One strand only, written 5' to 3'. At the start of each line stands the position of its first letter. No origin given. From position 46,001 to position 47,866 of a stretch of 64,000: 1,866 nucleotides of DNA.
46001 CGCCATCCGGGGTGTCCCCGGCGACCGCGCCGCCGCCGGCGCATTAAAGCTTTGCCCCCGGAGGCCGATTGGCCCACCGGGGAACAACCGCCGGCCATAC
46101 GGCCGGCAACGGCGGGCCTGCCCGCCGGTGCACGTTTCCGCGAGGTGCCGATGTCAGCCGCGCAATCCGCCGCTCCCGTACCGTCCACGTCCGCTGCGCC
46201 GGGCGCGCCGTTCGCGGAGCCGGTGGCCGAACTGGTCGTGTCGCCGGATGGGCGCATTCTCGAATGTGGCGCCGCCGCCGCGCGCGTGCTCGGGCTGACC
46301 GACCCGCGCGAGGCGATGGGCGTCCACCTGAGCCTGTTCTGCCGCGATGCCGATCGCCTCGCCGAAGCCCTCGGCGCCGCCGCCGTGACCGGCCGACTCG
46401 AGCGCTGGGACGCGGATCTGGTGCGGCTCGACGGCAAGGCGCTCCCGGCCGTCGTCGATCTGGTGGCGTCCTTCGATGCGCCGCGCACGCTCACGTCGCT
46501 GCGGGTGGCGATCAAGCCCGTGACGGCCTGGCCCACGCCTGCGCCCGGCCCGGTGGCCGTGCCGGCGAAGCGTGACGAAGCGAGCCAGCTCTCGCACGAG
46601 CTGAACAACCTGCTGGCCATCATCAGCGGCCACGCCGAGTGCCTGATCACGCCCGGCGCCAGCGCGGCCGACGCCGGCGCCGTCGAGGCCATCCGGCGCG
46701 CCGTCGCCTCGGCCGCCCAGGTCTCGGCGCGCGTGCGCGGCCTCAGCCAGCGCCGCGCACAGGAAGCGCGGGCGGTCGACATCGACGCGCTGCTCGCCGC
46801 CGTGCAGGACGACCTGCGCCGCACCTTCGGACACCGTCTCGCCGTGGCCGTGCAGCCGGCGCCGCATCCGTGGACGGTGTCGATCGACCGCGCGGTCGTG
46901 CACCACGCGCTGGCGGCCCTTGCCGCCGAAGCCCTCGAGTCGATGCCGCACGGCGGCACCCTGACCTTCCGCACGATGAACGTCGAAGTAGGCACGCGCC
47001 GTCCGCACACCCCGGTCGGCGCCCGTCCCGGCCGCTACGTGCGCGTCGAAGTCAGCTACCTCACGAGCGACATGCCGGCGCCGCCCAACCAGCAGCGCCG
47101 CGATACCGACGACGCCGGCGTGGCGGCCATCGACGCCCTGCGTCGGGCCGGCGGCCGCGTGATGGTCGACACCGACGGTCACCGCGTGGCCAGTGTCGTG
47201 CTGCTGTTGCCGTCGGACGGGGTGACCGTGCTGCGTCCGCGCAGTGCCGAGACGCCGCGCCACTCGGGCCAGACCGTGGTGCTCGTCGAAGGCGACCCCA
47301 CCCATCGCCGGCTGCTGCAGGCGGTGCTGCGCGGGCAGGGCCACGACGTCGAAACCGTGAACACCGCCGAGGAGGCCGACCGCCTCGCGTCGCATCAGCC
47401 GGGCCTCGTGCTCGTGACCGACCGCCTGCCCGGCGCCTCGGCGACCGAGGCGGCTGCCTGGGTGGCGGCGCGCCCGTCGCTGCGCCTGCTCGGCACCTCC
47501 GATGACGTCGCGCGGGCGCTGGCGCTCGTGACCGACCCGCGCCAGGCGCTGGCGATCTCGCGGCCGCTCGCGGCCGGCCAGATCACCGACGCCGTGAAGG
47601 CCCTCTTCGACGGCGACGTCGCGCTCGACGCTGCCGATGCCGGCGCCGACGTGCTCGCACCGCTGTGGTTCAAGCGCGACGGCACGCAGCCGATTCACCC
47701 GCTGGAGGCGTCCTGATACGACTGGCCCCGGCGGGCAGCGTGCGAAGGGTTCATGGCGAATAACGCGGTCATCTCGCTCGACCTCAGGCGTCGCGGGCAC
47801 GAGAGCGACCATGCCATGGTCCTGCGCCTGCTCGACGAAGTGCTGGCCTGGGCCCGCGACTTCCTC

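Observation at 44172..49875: motAB followed by a sigma-28-driven sensor kinase / diguanylate cyclase / HD-GYP phosphodiesterase module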

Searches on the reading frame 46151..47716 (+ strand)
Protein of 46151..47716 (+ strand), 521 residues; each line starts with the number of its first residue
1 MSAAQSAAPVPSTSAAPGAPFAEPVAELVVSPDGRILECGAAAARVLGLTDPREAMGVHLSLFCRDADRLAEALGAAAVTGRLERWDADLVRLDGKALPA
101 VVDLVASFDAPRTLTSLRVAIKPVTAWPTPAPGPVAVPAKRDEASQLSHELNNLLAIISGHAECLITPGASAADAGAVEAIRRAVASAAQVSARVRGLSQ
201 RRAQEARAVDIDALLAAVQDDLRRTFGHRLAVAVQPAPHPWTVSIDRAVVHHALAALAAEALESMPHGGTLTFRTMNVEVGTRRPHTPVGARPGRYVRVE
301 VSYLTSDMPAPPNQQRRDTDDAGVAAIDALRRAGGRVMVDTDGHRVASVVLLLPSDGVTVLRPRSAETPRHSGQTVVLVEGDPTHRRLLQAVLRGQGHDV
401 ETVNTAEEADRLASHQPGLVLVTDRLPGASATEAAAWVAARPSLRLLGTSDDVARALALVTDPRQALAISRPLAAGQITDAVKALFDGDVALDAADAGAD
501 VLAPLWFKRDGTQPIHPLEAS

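Call 14: search_protein_families(library=pfam, proteins=[window:46151-47716:+], max_evalue=0.01)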
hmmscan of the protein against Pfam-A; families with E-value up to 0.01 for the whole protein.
window:46151-47716:+ (521 aa): 4 families
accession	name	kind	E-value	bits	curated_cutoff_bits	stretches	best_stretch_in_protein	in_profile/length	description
PF00512.31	HisKA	-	0.00013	22.4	26.9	1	139-200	1-62/66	His Kinase A (phospho-acceptor) domain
PF13426.13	PAS_9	-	0.0027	18.4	27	1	28-125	5-102/103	PAS domain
PF00072.30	Response_reg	-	0.0036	17.9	30.2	1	376-442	1-68/111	Response regulator receiver domain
PF00989.32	PAS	-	0.0068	16.8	22.6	0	25-115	12-104/113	PAS fold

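Call 38: search_solved_structures(query=window:46151-47716:+, max_evalue=1, show_alignments=3)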
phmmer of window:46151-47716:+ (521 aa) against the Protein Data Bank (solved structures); distinct sequences matched with E-value up to 1: 24.
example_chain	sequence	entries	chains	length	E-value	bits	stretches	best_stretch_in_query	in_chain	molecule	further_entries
3gt7_A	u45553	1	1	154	0.0025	19.9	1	373-467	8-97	Sensor protein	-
8svz_A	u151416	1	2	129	0.0049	19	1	371-433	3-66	Two-component response regulator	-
3a0u_A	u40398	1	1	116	0.0053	18.9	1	376-439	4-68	Response regulator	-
3a0r_B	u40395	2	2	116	0.0053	18.9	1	376-439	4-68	Response regulator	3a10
7c1j_A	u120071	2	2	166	0.0065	18.6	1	367-441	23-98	Histidine kinase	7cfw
2n9u_A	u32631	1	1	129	0.027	16.5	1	375-438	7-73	Response regulator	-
3d36_A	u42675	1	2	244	0.035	16.2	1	144-305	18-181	Sporulation kinase B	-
4l4u_A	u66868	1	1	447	0.039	16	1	368-441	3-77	Transcriptional regulator (NtrC family)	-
3nhz_A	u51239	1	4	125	0.043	15.9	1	374-453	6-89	Two component system transcriptional regulator mtrA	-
3t6k_A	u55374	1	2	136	0.046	15.8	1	374-442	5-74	Response regulator receiver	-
9xzo_A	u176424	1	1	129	0.11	14.6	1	376-435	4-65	De novo protein M1X0B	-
6vbf_A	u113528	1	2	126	0.11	14.6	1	376-460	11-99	Two-component regulatory system response regulator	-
5hm6_A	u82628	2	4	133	0.11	14.5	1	375-461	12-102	BfmR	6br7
5e3j_A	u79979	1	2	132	0.11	14.5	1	376-461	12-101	Response regulator RstA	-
2gwr_A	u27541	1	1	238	0.14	14.2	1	374-459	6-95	DNA-binding response regulator mtrA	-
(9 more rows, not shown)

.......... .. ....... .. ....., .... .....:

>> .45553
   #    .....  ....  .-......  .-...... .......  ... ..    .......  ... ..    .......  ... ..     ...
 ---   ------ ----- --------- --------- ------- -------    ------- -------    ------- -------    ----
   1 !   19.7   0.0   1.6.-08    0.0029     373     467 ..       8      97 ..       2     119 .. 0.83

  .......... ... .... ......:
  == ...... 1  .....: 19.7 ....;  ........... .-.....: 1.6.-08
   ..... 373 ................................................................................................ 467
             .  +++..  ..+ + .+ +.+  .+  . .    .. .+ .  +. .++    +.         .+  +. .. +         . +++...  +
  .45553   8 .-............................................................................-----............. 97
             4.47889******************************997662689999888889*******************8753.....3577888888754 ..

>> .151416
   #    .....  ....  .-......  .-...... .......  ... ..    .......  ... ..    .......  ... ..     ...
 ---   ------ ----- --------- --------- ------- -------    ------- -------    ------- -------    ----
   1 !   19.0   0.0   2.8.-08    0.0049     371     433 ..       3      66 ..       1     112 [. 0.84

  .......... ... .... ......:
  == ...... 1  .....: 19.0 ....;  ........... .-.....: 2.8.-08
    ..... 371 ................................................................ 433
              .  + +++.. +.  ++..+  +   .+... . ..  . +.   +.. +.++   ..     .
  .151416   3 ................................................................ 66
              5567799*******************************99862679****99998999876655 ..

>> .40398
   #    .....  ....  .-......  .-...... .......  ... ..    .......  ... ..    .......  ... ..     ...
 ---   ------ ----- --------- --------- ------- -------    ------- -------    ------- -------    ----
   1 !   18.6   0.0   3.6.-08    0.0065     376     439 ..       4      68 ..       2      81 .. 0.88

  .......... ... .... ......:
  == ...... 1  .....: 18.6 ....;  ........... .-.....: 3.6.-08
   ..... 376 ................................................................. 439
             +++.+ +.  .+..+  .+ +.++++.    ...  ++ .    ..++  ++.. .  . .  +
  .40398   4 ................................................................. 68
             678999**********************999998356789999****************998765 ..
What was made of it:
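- Tried and rejected: Single-sequence PDB matches were weak, with KinB at E=0.035 (call 38).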

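Call 39: find_homologous_proteins(query=window:46151-47716:+, max_evalue=0.001)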
Query window:46151-47716:+ (521 aa): 56 proteins with E <= 0.001 among 8000 candidates.
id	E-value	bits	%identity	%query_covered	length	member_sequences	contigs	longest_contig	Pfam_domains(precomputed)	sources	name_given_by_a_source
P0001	0.0e+0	1012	91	100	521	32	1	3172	-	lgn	-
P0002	5.5e-270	914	84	100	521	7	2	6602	-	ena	-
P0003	4.3e-267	905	82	100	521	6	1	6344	-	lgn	-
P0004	4.0e-264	895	83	100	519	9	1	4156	-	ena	-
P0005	1.0e-250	851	79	100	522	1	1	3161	-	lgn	-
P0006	2.4e-231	787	75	100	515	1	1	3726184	PF00512.32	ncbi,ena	-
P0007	3.3e-230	783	76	96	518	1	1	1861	-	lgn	-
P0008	2.9e-228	777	77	96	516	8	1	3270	-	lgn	-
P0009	3.4e-228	776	75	96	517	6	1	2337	-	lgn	-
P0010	9.1e-227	772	77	96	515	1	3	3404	-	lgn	-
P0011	3.4e-225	767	75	98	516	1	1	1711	-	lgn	-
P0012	6.9e-225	766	74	98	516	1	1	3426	-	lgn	-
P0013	1.4e-223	761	74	96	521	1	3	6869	-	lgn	-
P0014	2.8e-223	760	73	100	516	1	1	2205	-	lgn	-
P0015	1.7e-221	754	72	100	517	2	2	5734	-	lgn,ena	-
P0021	1.4e-196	672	67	98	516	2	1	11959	-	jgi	jgi:CheY-like chemotaxis protein/nitrogen-specific signal transduction histidine kinase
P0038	9.8e-163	561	60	93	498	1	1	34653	-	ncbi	-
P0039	2.1e-160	553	59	97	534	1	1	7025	-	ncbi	-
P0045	2.2e-45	174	42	61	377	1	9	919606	-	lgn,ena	-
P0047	1.4e-43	168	40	67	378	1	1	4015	-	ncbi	-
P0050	2.1e-13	68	26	66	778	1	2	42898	PF08447.19,PF13426.14,PF13188.14,PF08448.17,PF02518.32,PF00512.32,PF00989.32,PF00072.31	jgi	jgi:PAS domain S-box-containing protein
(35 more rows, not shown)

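Call 49: find_encoding_contigs(protein=P0045, flank=8000, max_places=3)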
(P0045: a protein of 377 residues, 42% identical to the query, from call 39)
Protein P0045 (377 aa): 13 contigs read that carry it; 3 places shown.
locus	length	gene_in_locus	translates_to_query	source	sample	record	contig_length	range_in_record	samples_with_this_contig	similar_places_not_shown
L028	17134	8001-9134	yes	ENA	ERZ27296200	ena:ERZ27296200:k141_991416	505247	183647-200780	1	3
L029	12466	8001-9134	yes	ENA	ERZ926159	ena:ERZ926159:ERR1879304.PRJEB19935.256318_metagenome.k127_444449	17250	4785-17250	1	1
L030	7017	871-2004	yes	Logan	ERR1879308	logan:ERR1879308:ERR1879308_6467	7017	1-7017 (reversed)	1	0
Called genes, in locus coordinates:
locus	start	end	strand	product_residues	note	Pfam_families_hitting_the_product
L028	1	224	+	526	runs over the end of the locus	PF21912:Glyco_transf_99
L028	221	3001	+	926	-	PF13692:Glyco_trans_1_4, PF00534:Glycos_transf_1, PF13524:Glyco_trans_1_2 (faint)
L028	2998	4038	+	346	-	PF13578:Methyltransf_24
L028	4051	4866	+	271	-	-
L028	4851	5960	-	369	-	PF13439:Glyco_transf_4, PF13579:Glyco_trans_4_4, PF00534:Glycos_transf_1, PF13692:Glyco_trans_1_4, PF13524:Glyco_trans_1_2 (weak)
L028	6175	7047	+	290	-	PF20560:MotA_N, PF01618:MotA_ExbB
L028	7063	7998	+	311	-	PF13677:MotB_plug, PF00691:OmpA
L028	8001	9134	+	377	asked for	-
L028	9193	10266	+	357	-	PF00990:GGDEF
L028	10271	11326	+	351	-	PF00072:Response_reg, PF13487:HD_5, PF01966:HD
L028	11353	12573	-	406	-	-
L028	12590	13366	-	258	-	-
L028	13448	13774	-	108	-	-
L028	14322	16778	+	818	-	PF12704:MacB_PCD, PF02687:FtsX, PF12704:MacB_PCD, PF02687:FtsX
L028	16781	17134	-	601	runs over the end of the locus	PF08447:PAS_3, PF00990:GGDEF, PF00563:EAL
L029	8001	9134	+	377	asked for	-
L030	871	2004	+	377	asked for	-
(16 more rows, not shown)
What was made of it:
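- Synteny spans lineages down to 42% identity of the kinase-like protein (call 49).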

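Call 50: find_encoding_contigs(protein=P0047, flank=8000, max_places=2)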
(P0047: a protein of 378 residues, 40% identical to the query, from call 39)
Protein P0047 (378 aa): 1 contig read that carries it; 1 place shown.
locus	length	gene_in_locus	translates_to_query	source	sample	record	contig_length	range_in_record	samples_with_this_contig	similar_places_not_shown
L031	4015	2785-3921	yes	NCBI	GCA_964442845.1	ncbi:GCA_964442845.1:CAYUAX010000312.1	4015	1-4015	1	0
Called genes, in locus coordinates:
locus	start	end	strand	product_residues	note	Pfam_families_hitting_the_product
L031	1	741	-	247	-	?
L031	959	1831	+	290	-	PF20560:MotA_N, PF01618:MotA_ExbB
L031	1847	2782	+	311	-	PF13677:MotB_plug, PF00691:OmpA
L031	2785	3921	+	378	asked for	-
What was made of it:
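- L031 is too short to show more than motA-motB-HK-like (call 50).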

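Call 55: search_protein_families(library=pfam, proteins=[P0050, P0045], max_evalue=10)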
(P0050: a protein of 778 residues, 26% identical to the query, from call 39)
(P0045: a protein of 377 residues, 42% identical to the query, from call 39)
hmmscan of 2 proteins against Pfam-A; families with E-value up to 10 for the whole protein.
P0050 (778 aa): 14 families
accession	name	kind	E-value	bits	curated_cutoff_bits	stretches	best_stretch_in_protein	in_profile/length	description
PF08447.18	PAS_3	-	4.4e-47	158.7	25.6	3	298-383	4-88/89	PAS fold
PF00989.32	PAS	-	2.7e-39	134.1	22.6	3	22-129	5-113/113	PAS fold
PF13426.13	PAS_9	-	4.3e-34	117.3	27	3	29-131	2-103/103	PAS domain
PF08448.16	PAS_4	-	1.6e-30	106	23.1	3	25-132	2-108/110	PAS fold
PF02518.31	HATPase_c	-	4e-23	82.4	26.4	1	513-633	2-109/111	Histidine kinase-, DNA gyrase B-, and HSP90-like ATPase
PF13188.13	PAS_8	-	6.5e-23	80.2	21.8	3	20-61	3-45/65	PAS domain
PF00072.30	Response_reg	-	4e-15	56.4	30.2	1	657-769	1-111/111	Response regulator receiver domain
PF00512.31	HisKA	-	2.8e-09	37.3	26.9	1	407-469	3-64/66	His Kinase A (phospho-acceptor) domain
PF14598.12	PAS_11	-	0.00024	21.5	25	2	173-210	20-57/109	PAS domain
PF10090.15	HPTransfase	-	0.0037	17.4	22.9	1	519-544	34-59/123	Histidine phosphotransferase C-terminal domain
PF23666.2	Rcc01698_C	-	0.0079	16.9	27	1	318-370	41-97/98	Rcc01698-like, C-terminal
PF14501.12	HATPase_c_5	-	0.093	13.1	22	1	587-619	58-90/102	GHKL domain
PF24820.1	Diguanyl_cycl_sensor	-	0.12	12.8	28.1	0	25-62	3-40/109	Diguanylate cyclase-like sensor domain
PF07862.16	Nif11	-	0.2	12.4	23.8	1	380-410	6-36/48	Nif11 domain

P0045 (377 aa): 4 families
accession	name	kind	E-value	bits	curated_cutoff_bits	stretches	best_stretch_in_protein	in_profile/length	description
PF00512.31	HisKA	-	0.0022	18.4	26.9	1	19-74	3-57/66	His Kinase A (phospho-acceptor) domain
PF00072.30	Response_reg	-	0.0027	18.3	30.2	1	249-306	1-58/111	Response regulator receiver domain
PF10090.15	HPTransfase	-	0.038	14.2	22.9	1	119-167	21-72/123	Histidine phosphotransferase C-terminal domain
PF09413.15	DUF2007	-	0.062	13.9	25.7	1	258-302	12-57/66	Putative prokaryotic signal transducing protein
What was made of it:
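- Closest known: Caulobacter ChpT and DivL. Same: Orthologue P0045 has a weak hit to the ChpT-type HPTransfase family, E=0.038 (call 55).
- Checked: The 'PAS-HisKA hybrid kinase' scores below the Pfam gathering thresholds for PAS, HisKA and REC, and it has no HATPase_c hit even at E<=10 (calls 14, 55).
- P0045 has a weak hit to the ChpT-type HPTransfase family (call 55).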

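Call 67: predict_structure(alignment_id=A4)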
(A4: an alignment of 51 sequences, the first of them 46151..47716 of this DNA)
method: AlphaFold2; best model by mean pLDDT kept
length: 521 residues; sequences in the alignment: 51
mean_pLDDT: 73.6   pTM: 0.47
mean pLDDT of the five models: 73.6, 72.0, 71.6, 71.3, 68.3
residues with pLDDT >= 90: 88; 70-90: 272; 50-70: 74; < 50: 87
segments of 3 or more residues with pLDDT < 50: 1-21, 126-141, 199-206, 308-319, 361-368, 492-509
pLDDT, mean of each block of 10 residues (from residue 1): 32 36 78 88 91 90 81 73 74 82 78 81 56 36 67 75 66 68 74 61 55 84 80 79 85 87 82 87 59 85 67 41 76 83 75 78 40 87 88 87 89 88 92 92 91 89 84 86 85 43 45 53 42
secondary structure, 60 per line:
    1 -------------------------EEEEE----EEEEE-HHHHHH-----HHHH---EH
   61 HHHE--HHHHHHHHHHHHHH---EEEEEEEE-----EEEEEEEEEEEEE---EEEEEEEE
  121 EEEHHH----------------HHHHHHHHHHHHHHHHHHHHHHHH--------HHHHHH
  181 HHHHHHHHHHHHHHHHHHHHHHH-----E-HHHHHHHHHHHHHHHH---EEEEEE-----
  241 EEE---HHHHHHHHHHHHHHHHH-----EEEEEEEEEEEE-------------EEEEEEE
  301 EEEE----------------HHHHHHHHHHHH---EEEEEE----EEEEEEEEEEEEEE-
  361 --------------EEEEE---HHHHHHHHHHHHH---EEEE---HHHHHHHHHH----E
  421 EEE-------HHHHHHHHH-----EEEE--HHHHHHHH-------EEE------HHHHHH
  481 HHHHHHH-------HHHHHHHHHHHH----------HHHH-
elements in order: E26-30 E35-39 H41-46 H52-55 H60-63 H67-80 E84-91 E97-109 E113-123 H143-166 H175-203 H211-226 E230-235 E241-243 H247-263 E269-280 E294-304 H321-332 E336-341 E346-359 E375-379 H383-395 E399-402 H406-415 E420-423 H431-439 E445-448 H451-458 E466-468 H475-487 H495-506 H517-520

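Call 69: fold_search(model_id=the predicted structure, library=pdb)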
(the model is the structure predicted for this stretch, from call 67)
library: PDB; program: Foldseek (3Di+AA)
matches with E <= 10: 1499; with E <= 0.001: 431
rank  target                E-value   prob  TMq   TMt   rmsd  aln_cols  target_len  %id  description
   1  8isk_B                5.5e-13  1.00  0.22  0.14  27.7       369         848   14  Pr conformer of Zea mays phytochrome A1 - ZmphyA1-Pr (released 2023-08-09)
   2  9a5d_A                1.1e-12  1.00  0.21  0.18  22.9       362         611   14  Integrative model of WALK-YYCH by crosslinking MS and deep learning (released 2024-09-18)
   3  8a6x_B                3.3e-12  1.00  0.21  0.28  16.7       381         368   17  Crystal structure of a chimeric LOV-Histidine kinase SB2F1 (asymmetrical variant, trigonal form with long c axis) (released 2024-01-10)
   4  4gcz_A                5.0e-12  1.00  0.21  0.29  20.1       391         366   17  Structure of a blue-light photoreceptor (released 2013-06-19)
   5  8f5z_A                8.4e-12  1.00  0.19  0.13  28.4       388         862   14  Composite map of CryoEM structure of Arabidopsis thaliana phytochrome A (released 2023-06-28)
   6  8isk_A                9.4e-12  1.00  0.21  0.13  28.1       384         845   13  Pr conformer of Zea mays phytochrome A1 - ZmphyA1-Pr (released 2023-08-09)
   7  8a7f_B                1.4e-11  1.00  0.21  0.28  17.0       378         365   16  Crystal structure of a chimeric LOV-Histidine kinase SB2F1-I66R mutant (asymmetrical variant, trigonal form with long  (released 2024-01-10)
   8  4r3a_A                2.2e-11  1.00  0.20  0.32  29.8       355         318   14  Erythrobacter litoralis EL346 blue-light activated histidine kinase (released 2014-12-03)
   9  8isi_A                2.2e-11  1.00  0.20  0.13  28.1       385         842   13  Photochromobilin-free form of Arabidopsis thaliana phytochrome A - apo-AtphyA (released 2023-08-09)
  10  8a52_A                3.4e-11  1.00  0.21  0.29  17.4       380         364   17  Crystal structure of a chimeric LOV-Histidine kinase SB2F1 (asymmetrical variant, trigonal form with long c-axis) (released 2023-12-27)
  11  4gcz_B                5.7e-11  1.00  0.22  0.29  25.5       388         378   17  Structure of a blue-light photoreceptor (released 2013-06-19)
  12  8f5z_B                6.0e-11  1.00  0.22  0.14  27.5       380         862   13  Composite map of CryoEM structure of Arabidopsis thaliana phytochrome A (released 2023-06-28)
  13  7rzw_B                6.0e-11  1.00  0.20  0.13  27.7       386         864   13  CryoEM structure of Arabidopsis thaliana phytochrome B (released 2022-04-13)
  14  8isj_A                7.6e-11  1.00  0.22  0.14  27.4       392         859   12  Pr conformer of Arabidopsis thaliana phytochrome A - AtphyA-Pr (released 2023-08-09)
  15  8iff_B                8.0e-11  1.00  0.21  0.14  27.8       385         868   14  Cryo-EM structure of Arabidopsis phytochrome A. (released 2023-08-02)
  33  4q20_B                1.6e-08  1.00  0.21  0.45  17.2       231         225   22  Crystal structure of a C-terminal part of tyrosine kinase (DivL) from Caulobacter crescentus CB15 at 2.50 A resolution (released 2014-04-23)
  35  4q20_A                2.2e-08  1.00  0.22  0.46  18.6       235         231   22  Crystal structure of a C-terminal part of tyrosine kinase (DivL) from Caulobacter crescentus CB15 at 2.50 A resolution (released 2014-04-23)
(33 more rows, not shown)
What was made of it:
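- Closest known: Caulobacter ChpT and DivL. Same: DivL (4q20) is among the structural matches (call 69).
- The AlphaFold model keeps an HK-like fold with a short disordered lid (calls 67, 69). The model's fold matches sensor kinases (call 69).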

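Call 70: find_encoding_contigs(protein=P0038, flank=6000, max_places=1)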
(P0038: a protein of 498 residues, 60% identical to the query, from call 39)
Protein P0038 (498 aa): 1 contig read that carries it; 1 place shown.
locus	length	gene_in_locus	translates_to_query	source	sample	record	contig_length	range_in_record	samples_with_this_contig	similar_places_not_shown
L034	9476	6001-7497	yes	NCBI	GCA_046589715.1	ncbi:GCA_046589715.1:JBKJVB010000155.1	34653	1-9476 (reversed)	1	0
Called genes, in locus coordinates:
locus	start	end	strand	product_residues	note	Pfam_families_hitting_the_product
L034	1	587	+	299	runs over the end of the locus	PF00072:Response_reg, PF00990:GGDEF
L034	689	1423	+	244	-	PF02518:HATPase_c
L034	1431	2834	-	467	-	PF00072:Response_reg, PF00158:Sigma54_activat, PF14532:Sigma54_activ_2, PF07728:AAA_5 (weak), PF25601:AAA_lid_14, PF02954:HTH_8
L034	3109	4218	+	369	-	PF04539:Sigma70_r3 (faint), PF04542:Sigma70_r2, PF08281:Sigma70_r4_2 (weak), PF04545:Sigma70_r4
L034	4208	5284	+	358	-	PF03102:NeuB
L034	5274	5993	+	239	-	PF02348:CTP_transf_3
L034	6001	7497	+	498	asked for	-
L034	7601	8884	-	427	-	-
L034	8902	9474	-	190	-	?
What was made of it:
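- L034 carries the kinase-like gene away from motAB (call 70). Even L034 lies among flagellin-glycosylation-type genes, NeuB and a CMP-sugar transferase (call 70).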

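Call 71: find_encoding_contigs(protein=P0039, flank=6000, max_places=1)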
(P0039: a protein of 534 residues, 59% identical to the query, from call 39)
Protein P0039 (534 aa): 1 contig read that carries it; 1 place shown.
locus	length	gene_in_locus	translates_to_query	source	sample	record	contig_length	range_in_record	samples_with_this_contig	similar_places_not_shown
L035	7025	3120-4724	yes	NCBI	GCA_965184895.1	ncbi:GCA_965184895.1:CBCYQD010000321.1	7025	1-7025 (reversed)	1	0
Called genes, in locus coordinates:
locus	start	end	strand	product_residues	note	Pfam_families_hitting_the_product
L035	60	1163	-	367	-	PF13439:Glyco_transf_4, PF13579:Glyco_trans_4_4, PF20706:GT4-conflict, PF00534:Glycos_transf_1, PF13692:Glyco_trans_1_4, PF13524:Glyco_trans_1_2 (weak)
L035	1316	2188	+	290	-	PF20560:MotA_N, PF01618:MotA_ExbB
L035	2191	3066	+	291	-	PF13677:MotB_plug, PF00691:OmpA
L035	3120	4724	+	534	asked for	-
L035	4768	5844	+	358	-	PF00990:GGDEF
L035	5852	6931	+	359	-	PF00072:Response_reg, PF13487:HD_5, PF01966:HD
